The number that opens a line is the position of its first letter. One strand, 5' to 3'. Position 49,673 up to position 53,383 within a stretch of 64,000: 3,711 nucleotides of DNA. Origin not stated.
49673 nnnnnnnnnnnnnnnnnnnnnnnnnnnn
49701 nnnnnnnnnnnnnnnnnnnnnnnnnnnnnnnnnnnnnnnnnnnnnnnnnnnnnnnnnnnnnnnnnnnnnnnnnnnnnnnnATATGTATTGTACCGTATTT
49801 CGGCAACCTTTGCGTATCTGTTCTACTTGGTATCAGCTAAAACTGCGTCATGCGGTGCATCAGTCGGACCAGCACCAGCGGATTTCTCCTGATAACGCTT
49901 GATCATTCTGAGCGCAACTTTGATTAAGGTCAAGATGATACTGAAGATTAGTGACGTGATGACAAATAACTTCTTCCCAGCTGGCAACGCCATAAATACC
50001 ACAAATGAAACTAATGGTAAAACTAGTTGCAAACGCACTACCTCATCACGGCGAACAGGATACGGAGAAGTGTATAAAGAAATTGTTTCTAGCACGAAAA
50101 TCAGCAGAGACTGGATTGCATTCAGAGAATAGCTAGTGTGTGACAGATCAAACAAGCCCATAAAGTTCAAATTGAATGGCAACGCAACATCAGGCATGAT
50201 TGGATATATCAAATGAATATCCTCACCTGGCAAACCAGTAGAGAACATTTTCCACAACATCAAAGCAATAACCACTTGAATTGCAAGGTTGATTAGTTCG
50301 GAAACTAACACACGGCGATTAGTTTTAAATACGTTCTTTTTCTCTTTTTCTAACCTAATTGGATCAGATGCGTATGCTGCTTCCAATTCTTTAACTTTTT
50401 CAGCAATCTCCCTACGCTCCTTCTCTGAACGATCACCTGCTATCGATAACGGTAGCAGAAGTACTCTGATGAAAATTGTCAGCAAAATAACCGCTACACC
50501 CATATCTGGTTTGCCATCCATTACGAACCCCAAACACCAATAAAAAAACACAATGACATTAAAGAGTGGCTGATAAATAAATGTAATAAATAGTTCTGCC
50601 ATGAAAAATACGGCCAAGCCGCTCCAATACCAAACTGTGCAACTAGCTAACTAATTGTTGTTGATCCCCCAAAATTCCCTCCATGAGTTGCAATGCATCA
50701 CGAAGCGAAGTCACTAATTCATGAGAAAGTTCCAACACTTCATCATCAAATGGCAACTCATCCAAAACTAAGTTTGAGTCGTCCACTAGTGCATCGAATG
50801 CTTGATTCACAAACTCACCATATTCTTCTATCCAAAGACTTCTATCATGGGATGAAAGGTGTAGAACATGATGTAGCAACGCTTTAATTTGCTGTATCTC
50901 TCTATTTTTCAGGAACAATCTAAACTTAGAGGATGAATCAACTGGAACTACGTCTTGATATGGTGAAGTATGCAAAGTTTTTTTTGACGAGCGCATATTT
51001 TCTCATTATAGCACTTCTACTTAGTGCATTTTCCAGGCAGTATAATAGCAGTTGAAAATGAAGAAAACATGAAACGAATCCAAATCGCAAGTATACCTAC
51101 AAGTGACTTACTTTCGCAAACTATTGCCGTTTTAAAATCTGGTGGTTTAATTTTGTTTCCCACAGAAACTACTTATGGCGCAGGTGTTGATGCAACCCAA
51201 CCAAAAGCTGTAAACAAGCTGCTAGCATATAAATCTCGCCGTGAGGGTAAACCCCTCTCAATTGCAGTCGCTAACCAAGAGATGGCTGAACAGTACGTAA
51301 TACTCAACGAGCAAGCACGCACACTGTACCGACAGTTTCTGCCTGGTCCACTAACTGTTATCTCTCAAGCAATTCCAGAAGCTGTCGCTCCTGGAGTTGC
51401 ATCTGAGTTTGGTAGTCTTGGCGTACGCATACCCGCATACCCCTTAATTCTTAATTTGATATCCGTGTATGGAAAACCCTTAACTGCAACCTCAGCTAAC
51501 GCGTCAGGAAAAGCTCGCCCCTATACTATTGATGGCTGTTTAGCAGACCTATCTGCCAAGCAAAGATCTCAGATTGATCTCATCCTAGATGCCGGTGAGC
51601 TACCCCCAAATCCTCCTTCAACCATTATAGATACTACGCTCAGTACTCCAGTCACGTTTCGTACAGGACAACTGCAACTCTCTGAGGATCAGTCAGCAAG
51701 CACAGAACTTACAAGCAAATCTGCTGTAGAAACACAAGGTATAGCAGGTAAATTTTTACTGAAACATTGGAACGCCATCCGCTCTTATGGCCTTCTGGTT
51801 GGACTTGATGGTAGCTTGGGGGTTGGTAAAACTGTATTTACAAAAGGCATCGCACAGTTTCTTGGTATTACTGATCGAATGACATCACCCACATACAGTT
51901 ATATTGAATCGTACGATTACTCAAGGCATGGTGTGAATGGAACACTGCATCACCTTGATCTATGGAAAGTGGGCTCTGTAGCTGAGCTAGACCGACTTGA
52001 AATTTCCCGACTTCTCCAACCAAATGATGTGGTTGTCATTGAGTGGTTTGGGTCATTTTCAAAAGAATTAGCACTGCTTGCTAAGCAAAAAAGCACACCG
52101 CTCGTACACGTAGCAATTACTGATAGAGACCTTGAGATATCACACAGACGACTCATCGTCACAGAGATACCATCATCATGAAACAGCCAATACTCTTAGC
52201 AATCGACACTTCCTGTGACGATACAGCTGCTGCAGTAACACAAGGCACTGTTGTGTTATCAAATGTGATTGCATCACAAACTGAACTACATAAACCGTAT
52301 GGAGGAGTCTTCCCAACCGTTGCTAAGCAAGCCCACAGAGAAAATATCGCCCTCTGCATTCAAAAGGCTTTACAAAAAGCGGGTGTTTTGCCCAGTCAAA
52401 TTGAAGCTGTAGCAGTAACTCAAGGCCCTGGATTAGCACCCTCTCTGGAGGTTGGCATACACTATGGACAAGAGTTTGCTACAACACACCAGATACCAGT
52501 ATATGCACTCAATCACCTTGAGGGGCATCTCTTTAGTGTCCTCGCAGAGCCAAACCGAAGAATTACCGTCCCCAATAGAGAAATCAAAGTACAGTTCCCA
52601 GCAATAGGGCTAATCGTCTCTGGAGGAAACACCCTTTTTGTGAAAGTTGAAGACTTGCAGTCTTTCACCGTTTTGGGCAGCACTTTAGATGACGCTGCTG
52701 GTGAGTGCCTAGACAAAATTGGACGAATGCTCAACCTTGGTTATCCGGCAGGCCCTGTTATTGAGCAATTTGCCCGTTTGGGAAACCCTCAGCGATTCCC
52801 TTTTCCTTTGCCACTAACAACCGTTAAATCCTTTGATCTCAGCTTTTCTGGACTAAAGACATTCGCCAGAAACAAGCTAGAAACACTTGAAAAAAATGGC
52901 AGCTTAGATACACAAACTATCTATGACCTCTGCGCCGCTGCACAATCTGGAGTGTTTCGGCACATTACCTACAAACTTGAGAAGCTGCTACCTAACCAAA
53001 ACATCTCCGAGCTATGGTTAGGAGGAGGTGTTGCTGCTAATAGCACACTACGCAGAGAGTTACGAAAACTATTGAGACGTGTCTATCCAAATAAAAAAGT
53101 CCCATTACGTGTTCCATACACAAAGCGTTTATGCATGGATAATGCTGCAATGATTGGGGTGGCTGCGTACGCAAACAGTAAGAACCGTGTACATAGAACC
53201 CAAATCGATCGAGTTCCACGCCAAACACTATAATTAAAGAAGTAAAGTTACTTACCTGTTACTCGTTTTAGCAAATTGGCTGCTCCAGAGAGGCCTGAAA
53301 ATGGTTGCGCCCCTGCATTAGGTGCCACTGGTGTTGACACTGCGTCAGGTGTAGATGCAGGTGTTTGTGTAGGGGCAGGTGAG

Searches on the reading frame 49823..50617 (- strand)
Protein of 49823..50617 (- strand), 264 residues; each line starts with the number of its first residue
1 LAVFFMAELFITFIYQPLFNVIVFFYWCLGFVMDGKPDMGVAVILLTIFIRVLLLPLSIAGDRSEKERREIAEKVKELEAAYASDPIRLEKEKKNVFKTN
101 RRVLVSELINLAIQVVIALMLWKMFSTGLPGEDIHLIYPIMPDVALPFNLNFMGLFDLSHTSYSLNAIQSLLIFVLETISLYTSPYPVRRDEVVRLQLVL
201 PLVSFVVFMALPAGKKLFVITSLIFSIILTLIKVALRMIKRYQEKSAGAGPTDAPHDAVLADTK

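Call 17: search_protein_families(library=ncbifam, proteins=[window:49823-50617:-], max_evalue=0.00001)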
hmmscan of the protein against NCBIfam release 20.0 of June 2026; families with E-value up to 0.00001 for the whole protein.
window:49823-50617:- (264 aa): 14 families
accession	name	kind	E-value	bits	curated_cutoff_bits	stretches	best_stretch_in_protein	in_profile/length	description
TIGR03592.1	yidC_oxa1_cterm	subfamily_domain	2.6e-19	70.1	84.3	1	39-232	2-188/191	membrane protein insertase YidC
NF002353.0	PRK01318.1-4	equivalog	4.5e-14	52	365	1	11-231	356-570/596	membrane protein insertase YidC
NF002357.0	PRK01318.2-4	equivalog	7.2e-14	51.4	479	1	10-124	313-420/532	membrane protein insertase YidC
NF002350.0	PRK01315.1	equivalog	3.5e-11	42.8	282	1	10-128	7-131/329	membrane protein insertase YidC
NF002354.0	PRK01318.2-1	equivalog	9.4e-11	40.9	1094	1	11-123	332-437/548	membrane protein insertase YidC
NF002687.0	PRK02463.1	equivalog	4.9e-10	38.7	425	0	151-234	167-248/307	membrane protein insertase YidC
NF002358.0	PRK01318.2-5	equivalog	1.1e-09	37.7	605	1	31-230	333-532/545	membrane protein insertase YidC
NF002355.0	PRK01318.2-2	equivalog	1.4e-09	37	891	1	24-231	382-591/602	membrane protein insertase YidC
NF002352.0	PRK01318.1-3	equivalog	6.7e-09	35.4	447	1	11-121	351-454/562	membrane protein insertase YidC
NF002899.0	PRK03449.1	equivalog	8.2e-09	35.1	276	1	11-122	2-115/359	membrane protein insertase YidC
NF002734.0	PRK02654.1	equivalog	2.3e-08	33.3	324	1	29-122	17-113/384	membrane protein insertase YidC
NF002168.0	PRK01001.1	equivalog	1.7e-07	30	670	1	10-119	550-656/795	membrane protein insertase YidC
NF002803.0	PRK02944.1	equivalog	1.8e-06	27.6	377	0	13-232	39-239/255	YidC family membrane integrase SpoIIIJ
NF002351.0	PRK01318.1-1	equivalog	5.8e-06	25.3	740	0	11-229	332-526/545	membrane protein insertase YidC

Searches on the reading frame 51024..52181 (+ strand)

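Call 28: search_protein_families(library=pfam, proteins=[window:51024-52181:+], max_evalue=0.001)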
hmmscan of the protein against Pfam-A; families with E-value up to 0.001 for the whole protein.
window:51024-52181:+ (385 aa): 2 families
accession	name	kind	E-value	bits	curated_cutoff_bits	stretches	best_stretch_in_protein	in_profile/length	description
PF01300.24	Sua5_yciO_yrdC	-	2.5e-43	148.1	25.1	1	36-215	2-178/178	Telomere recombination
PF02367.23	TsaE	-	9.5e-22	77.8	26.6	1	255-349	20-109/128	Threonylcarbamoyl adenosine biosynthesis protein TsaE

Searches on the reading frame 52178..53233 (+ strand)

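Call 28: search_protein_families(library=pfam, proteins=[window:52178-53233:+], max_evalue=0.001)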
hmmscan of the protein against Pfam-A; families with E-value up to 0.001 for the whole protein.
window:52178-53233:+ (351 aa): 1 family
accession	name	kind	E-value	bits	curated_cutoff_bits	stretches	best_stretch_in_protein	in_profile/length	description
PF00814.31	TsaD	-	1.2e-75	255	24.8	1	26-327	2-263/264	tRNA N6-adenosine threonylcarbamoyltransferase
